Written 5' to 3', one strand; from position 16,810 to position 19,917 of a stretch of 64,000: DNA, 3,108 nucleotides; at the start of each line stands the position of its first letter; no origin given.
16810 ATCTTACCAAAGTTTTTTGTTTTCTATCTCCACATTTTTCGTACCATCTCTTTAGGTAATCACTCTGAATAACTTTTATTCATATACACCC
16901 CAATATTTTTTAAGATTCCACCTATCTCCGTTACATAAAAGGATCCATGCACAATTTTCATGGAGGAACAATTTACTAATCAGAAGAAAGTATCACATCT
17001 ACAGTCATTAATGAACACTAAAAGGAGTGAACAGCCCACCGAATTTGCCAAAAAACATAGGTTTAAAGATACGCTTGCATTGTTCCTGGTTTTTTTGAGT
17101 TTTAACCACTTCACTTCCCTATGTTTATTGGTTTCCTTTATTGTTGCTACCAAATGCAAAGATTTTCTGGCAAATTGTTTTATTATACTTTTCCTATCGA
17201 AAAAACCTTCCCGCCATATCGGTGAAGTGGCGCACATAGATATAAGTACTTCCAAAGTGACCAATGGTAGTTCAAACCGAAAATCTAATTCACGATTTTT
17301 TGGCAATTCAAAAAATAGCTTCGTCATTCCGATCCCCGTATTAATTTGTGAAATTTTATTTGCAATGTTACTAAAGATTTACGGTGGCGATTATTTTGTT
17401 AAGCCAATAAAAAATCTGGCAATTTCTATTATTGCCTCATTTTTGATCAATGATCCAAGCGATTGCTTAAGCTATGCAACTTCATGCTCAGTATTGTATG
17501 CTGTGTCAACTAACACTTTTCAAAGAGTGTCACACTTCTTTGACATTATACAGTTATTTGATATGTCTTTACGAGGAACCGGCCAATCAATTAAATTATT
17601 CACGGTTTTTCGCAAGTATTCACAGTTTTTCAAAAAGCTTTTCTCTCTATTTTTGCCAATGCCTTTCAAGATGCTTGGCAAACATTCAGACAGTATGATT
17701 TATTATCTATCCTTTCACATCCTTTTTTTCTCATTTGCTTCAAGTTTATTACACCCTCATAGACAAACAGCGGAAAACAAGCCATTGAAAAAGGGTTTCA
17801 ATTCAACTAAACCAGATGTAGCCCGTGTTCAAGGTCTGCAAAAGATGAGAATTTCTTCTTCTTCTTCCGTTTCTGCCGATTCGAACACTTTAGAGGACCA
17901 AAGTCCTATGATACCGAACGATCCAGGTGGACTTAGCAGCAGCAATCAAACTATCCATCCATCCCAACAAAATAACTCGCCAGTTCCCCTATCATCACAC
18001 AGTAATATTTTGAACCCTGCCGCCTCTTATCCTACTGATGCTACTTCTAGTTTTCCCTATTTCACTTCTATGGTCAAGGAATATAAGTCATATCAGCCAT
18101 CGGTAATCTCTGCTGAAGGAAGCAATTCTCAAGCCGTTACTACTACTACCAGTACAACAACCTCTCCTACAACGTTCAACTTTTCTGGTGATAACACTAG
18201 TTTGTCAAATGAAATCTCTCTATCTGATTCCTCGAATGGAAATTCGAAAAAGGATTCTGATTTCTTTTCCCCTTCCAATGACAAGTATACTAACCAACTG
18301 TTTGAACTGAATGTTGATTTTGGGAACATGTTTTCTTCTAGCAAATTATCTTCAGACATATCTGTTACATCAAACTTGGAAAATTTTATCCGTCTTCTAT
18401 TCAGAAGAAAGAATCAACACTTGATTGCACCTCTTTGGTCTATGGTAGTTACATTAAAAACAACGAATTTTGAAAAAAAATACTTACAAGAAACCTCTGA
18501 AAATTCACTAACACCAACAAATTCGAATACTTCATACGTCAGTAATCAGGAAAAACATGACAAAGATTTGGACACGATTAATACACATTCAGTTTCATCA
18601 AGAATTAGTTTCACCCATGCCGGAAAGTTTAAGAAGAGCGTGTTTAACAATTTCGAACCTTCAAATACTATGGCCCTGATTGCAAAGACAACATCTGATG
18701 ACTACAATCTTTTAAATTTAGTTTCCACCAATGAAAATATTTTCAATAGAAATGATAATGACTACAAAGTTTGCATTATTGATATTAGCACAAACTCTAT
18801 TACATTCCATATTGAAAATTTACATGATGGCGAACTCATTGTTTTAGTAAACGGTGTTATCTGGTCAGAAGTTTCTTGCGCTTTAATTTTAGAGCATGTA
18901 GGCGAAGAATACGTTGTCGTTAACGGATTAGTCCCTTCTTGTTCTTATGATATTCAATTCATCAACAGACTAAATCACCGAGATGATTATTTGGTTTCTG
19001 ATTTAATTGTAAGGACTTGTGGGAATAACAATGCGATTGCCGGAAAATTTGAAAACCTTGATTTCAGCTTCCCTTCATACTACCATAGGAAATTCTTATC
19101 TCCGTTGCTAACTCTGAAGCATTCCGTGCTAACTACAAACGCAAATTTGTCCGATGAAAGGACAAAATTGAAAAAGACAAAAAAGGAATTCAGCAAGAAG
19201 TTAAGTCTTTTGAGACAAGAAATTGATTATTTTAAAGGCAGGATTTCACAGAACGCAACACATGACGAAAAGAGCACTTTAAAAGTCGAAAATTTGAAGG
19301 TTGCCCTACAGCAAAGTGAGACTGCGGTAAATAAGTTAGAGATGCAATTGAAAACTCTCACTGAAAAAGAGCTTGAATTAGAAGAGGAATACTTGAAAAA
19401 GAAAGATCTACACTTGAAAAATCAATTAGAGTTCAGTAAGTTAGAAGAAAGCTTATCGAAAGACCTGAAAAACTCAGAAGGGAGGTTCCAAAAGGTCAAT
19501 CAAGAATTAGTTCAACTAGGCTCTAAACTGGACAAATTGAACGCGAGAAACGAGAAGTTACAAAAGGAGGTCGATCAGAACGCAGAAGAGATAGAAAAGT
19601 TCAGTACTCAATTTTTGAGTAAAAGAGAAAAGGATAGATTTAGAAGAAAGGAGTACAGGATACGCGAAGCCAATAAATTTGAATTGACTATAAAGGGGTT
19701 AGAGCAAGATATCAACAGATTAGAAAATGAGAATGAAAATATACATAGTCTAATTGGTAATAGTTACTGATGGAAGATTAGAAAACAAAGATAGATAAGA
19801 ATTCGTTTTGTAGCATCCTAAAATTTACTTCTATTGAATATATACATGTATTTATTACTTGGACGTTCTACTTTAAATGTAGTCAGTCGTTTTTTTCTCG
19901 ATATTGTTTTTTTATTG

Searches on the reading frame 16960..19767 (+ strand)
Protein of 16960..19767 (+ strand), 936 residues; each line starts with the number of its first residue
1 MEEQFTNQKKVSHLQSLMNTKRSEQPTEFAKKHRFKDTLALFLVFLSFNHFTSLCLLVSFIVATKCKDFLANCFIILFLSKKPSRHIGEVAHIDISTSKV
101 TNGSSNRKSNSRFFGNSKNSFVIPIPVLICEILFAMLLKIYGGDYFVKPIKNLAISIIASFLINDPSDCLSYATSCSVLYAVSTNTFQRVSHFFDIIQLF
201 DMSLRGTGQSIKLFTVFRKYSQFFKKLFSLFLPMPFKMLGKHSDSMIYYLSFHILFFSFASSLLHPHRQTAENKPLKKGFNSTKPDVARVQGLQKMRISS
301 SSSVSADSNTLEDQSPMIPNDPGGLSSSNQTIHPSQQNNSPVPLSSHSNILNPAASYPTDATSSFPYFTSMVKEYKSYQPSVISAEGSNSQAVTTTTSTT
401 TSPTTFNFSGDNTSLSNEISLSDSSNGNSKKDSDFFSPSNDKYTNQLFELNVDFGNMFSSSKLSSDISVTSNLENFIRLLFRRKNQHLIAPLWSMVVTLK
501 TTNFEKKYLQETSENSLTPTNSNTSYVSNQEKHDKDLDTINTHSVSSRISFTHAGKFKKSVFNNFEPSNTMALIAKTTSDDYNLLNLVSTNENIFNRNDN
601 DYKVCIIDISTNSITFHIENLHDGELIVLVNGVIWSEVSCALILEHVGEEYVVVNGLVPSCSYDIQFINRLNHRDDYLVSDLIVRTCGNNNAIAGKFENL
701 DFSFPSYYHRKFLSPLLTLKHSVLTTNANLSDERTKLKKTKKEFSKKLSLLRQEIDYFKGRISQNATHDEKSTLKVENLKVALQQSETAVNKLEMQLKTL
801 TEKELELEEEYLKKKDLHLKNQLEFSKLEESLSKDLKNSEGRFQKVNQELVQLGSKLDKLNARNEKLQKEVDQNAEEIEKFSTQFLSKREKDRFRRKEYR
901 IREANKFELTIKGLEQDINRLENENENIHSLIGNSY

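Call 20: find_homologous_proteins(query=window:16960-19767:+, max_evalue=1e-30)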
Query window:16960-19767:+ (936 aa): 41 proteins with E <= 1e-30 among 8000 candidates.
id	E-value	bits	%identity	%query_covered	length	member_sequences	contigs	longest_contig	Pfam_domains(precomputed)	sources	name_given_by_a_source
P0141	0.0e+0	2032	99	100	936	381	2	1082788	PF28337.1,PF28268.1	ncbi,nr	ncbi:HN1_G0034050.mRNA.1.CDS.1 [Saccharomyces cerevisiae]|nr:HN1_G0034050.mRNA.1.CDS.1 [Saccharomyce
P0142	0.0e+0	1707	83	100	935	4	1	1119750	PF28337.1,PF28268.1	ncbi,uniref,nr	ncbi:Nnf2p SKDI_07G3380 [Saccharomyces kudriavzevii IFO 1802]|uniref:NNF2-like protein n=1 Tax=Sacch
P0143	0.0e+0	1629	80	100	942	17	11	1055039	PF28337.1,PF28268.1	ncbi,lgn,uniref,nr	ncbi:hypothetical protein N7582_002246 [Saccharomyces uvarum]|uniref:Nnf2p n=1 Tax=Saccharomyces uva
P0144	1.9e-256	871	51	99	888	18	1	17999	PF28337.1,PF28268.1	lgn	-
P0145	2.6e-256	871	50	98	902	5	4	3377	PF28337.1,PF28268.1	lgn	-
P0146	1.5e-253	862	50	97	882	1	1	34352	PF28337.1,PF28268.1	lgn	-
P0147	4.9e-251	854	51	97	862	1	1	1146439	PF28337.1,PF28268.1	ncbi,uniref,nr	ncbi:hypothetical protein HG537_0D02320 [Torulaspora globosa]|uniref:Uncharacterized protein n=1 Tax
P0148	8.2e-250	849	49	97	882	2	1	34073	PF28337.1,PF28268.1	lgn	-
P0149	2.9e-247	841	49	97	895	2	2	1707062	PF28337.1,PF28268.1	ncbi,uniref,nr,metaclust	ncbi:ZYRO0C12276p [Zygosaccharomyces rouxii]|uniref:ZYRO0C12276p n=1 Tax=Zygosaccharomyces rouxii (s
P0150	5.7e-247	840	49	98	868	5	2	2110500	PF28337.1,PF28268.1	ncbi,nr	ncbi:NNF2 (YGR089W) [Zygosaccharomyces parabailii]|nr:NNF2 (YGR089W) [Zygosaccharomyces parabailii] 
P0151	1.2e-246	839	50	98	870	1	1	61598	PF28337.1,PF28268.1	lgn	-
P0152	1.2e-246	839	50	97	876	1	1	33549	PF28337.1,PF28268.1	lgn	-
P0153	2.1e-246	838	49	97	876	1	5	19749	PF28337.1,PF28268.1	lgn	-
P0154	1.3e-244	832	50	97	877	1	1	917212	PF28337.1,PF28268.1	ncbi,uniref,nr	ncbi:hypothetical protein HG536_0G01710 [Torulaspora globosa]|uniref:Uncharacterized protein n=1 Tax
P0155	4.7e-240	817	49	97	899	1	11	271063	PF28337.1,PF28268.1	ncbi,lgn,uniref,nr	ncbi:hypothetical protein ZYGM_001284 [Zygosaccharomyces mellis]|uniref:Uncharacterized protein n=1 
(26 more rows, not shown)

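Call 25: list_cluster_members(proteins=[P0142, P0141, P0143])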
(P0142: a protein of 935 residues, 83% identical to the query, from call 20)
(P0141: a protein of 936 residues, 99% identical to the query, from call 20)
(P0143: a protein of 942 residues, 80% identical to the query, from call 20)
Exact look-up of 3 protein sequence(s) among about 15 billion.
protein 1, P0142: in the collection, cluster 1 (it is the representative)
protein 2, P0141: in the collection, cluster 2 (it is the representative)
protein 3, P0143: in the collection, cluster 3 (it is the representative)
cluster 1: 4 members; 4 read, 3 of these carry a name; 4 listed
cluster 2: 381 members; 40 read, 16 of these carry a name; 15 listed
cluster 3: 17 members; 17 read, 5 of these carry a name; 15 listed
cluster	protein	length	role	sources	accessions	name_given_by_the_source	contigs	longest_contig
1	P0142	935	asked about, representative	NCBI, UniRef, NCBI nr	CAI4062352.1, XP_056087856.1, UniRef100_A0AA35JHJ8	Nnf2p SKDI_07G3380 [Saccharomyces kudriavzevii IFO 1802] | NNF2-like protein n=1 Tax=Saccharomyces kudriavzevii (strain ATCC MYA-4449 / AS 2.2408 / ... | uncharacterized protein SKDI_07G3380 [Saccharomyces kudriavzevii IFO 1802]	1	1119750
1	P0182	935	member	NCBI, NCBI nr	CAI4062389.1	hypothetical protein SKDZ_07G3350 [Saccharomyces kudriavzevii ZP591]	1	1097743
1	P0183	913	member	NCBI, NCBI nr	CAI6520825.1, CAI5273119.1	AIS_HP2_G0019730.mRNA.1.CDS.1 [Saccharomyces cerevisiae]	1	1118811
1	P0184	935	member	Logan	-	-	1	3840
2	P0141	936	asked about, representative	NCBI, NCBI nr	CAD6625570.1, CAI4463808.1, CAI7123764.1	HN1_G0034050.mRNA.1.CDS.1 [Saccharomyces cerevisiae]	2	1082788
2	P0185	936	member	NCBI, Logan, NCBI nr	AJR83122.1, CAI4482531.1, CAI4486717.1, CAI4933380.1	CRE_HP_G0110970.mRNA.1.CDS.1 [Saccharomyces cerevisiae] | Nnf2p [Saccharomyces cerevisiae YJM470]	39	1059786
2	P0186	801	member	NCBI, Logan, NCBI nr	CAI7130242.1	ASB_collapsed_G0021420.mRNA.1.CDS.1 [Saccharomyces cerevisiae]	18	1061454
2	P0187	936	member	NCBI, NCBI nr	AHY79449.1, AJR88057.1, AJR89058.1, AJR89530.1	ADI_G0022650.mRNA.1.CDS.1 [Saccharomyces cerevisiae] | Nnf2p [Saccharomyces cerevisiae YJM993]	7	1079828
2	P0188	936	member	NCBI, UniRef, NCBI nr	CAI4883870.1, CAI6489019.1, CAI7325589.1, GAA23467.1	CLL_collapsed_G0020480.mRNA.1.CDS.1 [Saccharomyces cerevisiae] | K7_Nnf2p n=1 Tax=Saccharomyces cerevisiae (strain Kyokai no. 7 / NBRC 101557) ... | K7_Nnf2p [Saccharomyces cerevisiae Kyokai no. 7]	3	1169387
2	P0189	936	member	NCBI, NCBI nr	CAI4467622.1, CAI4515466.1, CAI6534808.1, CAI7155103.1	BAF_collapsed_G0021130.mRNA.1.CDS.1 [Saccharomyces cerevisiae] | CFA_G0020770.mRNA.1.CDS.1 [Saccharomyces cerevisiae]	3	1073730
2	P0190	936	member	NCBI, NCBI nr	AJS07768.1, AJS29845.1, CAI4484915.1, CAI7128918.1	Nnf2p [Saccharomyces cerevisiae YJM1573]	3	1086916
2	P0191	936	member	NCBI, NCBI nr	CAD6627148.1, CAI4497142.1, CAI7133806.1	BAG_1a_G0020620.mRNA.1.CDS.1 [Saccharomyces cerevisiae] | SX2_G0039350.mRNA.1.CDS.1 [Saccharomyces cerevisiae]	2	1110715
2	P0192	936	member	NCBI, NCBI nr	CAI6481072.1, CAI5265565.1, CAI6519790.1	ALI_HP2_G0016120.mRNA.1.CDS.1 [Saccharomyces cerevisiae]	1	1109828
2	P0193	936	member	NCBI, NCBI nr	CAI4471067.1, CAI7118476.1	BCE_3a_G0022170.mRNA.1.CDS.1 [Saccharomyces cerevisiae]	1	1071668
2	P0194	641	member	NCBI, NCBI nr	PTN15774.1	Nnf2p [Saccharomyces cerevisiae]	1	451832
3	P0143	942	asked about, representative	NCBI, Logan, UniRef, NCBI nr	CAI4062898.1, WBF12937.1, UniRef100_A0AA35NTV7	hypothetical protein N7582_002246 [Saccharomyces uvarum] | Nnf2p n=1 Tax=Saccharomyces uvarum TaxID=230603 RepID=A0AA35NTV7_SACUV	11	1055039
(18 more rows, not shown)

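Call 26: find_encoding_contigs(protein=P0142, flank=4000, max_places=2)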
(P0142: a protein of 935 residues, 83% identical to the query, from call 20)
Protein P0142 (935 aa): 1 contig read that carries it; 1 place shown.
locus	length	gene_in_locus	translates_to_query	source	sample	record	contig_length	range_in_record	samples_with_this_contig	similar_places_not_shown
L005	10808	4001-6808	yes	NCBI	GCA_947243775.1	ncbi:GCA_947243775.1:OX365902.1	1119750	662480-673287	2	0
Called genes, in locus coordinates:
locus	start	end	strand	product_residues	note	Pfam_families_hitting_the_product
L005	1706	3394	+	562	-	PF00199:Catalase, PF06628:Catalase-rel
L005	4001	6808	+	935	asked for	PF28268:Ig-like_NNF2, PF28337:NNF2_middle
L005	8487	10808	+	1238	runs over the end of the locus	PF03813:Nrap, PF17403:Nrap_D2, PF17404:Nrap_D3, PF17405:Nrap_D4, PF17406:Nrap_D5, PF17407:Nrap_D6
